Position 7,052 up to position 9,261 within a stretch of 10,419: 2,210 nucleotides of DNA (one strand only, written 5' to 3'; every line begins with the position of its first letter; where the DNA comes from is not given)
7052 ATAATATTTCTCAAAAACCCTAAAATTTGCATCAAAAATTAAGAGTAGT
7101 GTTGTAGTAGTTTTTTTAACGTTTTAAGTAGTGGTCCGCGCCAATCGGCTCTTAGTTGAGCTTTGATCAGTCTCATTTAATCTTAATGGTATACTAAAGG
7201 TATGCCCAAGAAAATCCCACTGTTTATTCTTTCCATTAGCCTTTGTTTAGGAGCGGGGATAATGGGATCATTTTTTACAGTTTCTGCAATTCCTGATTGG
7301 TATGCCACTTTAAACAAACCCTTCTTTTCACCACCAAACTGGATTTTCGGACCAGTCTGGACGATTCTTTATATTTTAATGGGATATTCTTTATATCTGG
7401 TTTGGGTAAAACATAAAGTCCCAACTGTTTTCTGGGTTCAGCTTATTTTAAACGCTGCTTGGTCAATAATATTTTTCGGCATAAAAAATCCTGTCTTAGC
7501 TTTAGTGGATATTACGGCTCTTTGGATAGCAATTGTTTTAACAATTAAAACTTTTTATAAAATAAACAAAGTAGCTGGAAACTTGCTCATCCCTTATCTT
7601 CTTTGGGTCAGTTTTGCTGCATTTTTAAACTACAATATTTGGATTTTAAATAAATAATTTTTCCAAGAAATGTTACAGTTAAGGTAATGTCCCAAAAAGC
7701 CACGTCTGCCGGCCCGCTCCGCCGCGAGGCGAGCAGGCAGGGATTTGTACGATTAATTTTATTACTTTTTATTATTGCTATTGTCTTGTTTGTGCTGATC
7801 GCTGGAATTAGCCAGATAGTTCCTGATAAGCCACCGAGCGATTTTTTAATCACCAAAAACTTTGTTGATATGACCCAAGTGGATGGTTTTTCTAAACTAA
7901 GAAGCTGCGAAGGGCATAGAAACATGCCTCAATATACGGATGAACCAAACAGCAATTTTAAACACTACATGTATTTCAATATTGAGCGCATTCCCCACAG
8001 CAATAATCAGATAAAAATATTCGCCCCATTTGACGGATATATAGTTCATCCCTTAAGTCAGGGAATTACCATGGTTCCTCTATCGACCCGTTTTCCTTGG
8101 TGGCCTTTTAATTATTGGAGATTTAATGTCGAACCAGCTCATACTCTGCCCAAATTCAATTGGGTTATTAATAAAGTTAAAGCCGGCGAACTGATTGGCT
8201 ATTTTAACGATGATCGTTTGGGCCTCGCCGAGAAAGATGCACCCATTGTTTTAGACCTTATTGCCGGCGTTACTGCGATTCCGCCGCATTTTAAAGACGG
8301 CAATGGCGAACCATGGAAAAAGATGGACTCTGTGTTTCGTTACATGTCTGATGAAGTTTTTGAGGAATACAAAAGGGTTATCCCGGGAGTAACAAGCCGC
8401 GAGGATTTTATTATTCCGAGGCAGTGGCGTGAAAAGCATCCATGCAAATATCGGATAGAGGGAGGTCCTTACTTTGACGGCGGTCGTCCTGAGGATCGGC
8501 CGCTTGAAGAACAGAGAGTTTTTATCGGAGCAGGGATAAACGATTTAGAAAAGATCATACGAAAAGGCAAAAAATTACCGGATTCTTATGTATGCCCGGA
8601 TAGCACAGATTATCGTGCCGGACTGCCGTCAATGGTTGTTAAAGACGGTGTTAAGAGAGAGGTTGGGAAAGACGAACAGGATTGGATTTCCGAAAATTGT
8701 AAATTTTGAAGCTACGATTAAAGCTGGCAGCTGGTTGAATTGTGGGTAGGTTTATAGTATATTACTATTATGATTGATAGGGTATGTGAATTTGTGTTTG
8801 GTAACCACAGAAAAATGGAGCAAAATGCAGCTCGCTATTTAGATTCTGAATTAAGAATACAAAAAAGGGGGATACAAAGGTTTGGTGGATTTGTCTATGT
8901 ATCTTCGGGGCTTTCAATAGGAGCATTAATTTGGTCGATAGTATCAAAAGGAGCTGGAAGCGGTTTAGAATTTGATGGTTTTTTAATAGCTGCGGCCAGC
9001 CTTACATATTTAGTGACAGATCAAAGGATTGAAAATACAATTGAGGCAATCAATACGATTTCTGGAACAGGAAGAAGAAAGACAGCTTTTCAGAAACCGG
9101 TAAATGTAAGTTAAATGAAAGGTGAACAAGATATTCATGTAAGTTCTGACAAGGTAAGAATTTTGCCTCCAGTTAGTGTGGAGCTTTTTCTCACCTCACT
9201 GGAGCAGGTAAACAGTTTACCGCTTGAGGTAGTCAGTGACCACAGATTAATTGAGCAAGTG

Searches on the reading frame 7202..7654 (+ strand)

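Call 7: search_protein_families(library=pfam, proteins=[window:7202-7654:+], max_evalue=0.1)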
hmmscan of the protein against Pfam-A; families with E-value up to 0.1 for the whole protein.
window:7202-7654:+ (151 aa): 1 family
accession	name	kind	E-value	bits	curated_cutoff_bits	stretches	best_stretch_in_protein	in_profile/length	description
PF03073.20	TspO_MBR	-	1.6e-51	174.3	24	1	12-148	2-145/145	TspO/MBR family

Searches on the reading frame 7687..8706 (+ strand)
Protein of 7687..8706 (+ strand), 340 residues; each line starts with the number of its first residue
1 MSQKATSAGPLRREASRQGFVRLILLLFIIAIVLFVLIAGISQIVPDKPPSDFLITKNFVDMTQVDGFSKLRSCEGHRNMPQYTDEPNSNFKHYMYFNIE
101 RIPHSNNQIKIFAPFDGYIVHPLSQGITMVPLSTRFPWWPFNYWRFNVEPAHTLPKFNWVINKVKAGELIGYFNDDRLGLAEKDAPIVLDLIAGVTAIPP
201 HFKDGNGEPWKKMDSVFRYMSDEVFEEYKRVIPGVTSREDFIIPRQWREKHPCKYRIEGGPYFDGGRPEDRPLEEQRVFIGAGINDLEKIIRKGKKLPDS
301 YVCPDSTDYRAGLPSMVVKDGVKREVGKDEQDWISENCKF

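Call 7: search_protein_families(library=pfam, proteins=[window:7687-8706:+], max_evalue=0.1)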
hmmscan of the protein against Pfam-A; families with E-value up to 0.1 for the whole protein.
window:7687-8706:+ (340 aa): 0 families

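Call 31: search_protein_families(library=ncbifam, proteins=[window:7687-8706:+], max_evalue=0.1)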
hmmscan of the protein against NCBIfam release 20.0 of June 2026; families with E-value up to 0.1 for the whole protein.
window:7687-8706:+ (340 aa): 1 family
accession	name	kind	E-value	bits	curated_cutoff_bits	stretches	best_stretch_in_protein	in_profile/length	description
NF009009.0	PRK12355.1-2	subfamily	0.02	13.4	1368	1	33-90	11-70/651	type-F conjugative transfer system mating-pair stabilization protein TraN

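Call 32: search_protein_families(library=padloc, proteins=[window:7687-8706:+], max_evalue=0.1)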
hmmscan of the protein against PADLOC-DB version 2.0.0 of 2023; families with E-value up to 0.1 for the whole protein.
window:7687-8706:+ (340 aa): 0 families

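Call 34: find_encoding_contigs(protein=window:7687-8706:+, flank=10000, max_places=4)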
Protein window:7687-8706:+ (340 aa): no gene with exactly this product is on record in the collection.

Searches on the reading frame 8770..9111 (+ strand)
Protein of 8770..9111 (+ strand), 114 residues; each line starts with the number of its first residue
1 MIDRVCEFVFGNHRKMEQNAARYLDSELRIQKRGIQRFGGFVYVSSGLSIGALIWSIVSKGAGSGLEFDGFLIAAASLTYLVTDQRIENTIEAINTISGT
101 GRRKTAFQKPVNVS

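Call 7: search_protein_families(library=pfam, proteins=[window:8770-9111:+], max_evalue=0.1)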
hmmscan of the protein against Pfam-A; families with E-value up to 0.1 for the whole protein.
window:8770-9111:+ (114 aa): 1 family
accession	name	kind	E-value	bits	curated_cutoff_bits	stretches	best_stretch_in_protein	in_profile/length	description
PF17623.7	B277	-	0.08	12.5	27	1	38-100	203-262/277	Domain of unknown function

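Call 31: search_protein_families(library=ncbifam, proteins=[window:8770-9111:+], max_evalue=0.1)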
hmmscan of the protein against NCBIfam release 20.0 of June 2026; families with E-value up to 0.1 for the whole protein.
window:8770-9111:+ (114 aa): 0 families

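Call 32: search_protein_families(library=padloc, proteins=[window:8770-9111:+], max_evalue=0.1)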
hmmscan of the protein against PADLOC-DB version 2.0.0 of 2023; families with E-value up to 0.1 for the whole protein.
window:8770-9111:+ (114 aa): 0 families

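Call 35: find_encoding_contigs(protein=window:8770-9111:+, flank=10000, max_places=4)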
Protein window:8770-9111:+ (114 aa): no gene with exactly this product is on record in the collection.

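Call 37: find_homologous_proteins(query=window:8770-9111:+, max_evalue=10)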
Query window:8770-9111:+ (114 aa): 2 proteins with E <= 10 among 7 candidates.
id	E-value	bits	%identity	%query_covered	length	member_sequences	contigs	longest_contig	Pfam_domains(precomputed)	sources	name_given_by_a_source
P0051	3.6e-67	242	100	100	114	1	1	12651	-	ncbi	-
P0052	1.9e-37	146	67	96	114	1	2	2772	-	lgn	-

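Call 38: find_encoding_contigs(protein=P0051, flank=10000, max_places=4)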
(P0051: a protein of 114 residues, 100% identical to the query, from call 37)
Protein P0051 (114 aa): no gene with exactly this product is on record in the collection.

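Call 39: find_encoding_contigs(protein=P0052, flank=10000, max_places=4)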
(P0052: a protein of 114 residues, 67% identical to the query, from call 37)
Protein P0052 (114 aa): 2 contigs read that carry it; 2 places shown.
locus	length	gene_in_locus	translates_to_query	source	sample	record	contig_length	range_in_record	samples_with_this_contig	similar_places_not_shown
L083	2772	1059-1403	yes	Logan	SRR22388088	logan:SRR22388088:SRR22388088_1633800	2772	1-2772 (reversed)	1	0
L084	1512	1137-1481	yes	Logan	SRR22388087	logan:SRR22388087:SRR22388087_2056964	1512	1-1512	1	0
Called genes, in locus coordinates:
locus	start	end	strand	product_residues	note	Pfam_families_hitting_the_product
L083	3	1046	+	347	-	?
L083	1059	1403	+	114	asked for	-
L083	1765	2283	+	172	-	-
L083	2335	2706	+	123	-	PF01250:Ribosomal_S6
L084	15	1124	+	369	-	PF01926:MMR_HSR1, PF02421:FeoB_N (weak), PF06071:YchF-GTPase_C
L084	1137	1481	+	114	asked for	-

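Call 82: search_protein_families(library=padloc, proteins=[P0052], max_evalue=0.01)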
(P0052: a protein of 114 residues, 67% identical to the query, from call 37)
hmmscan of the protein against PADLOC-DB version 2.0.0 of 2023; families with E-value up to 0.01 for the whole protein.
P0052 (114 aa): 0 families
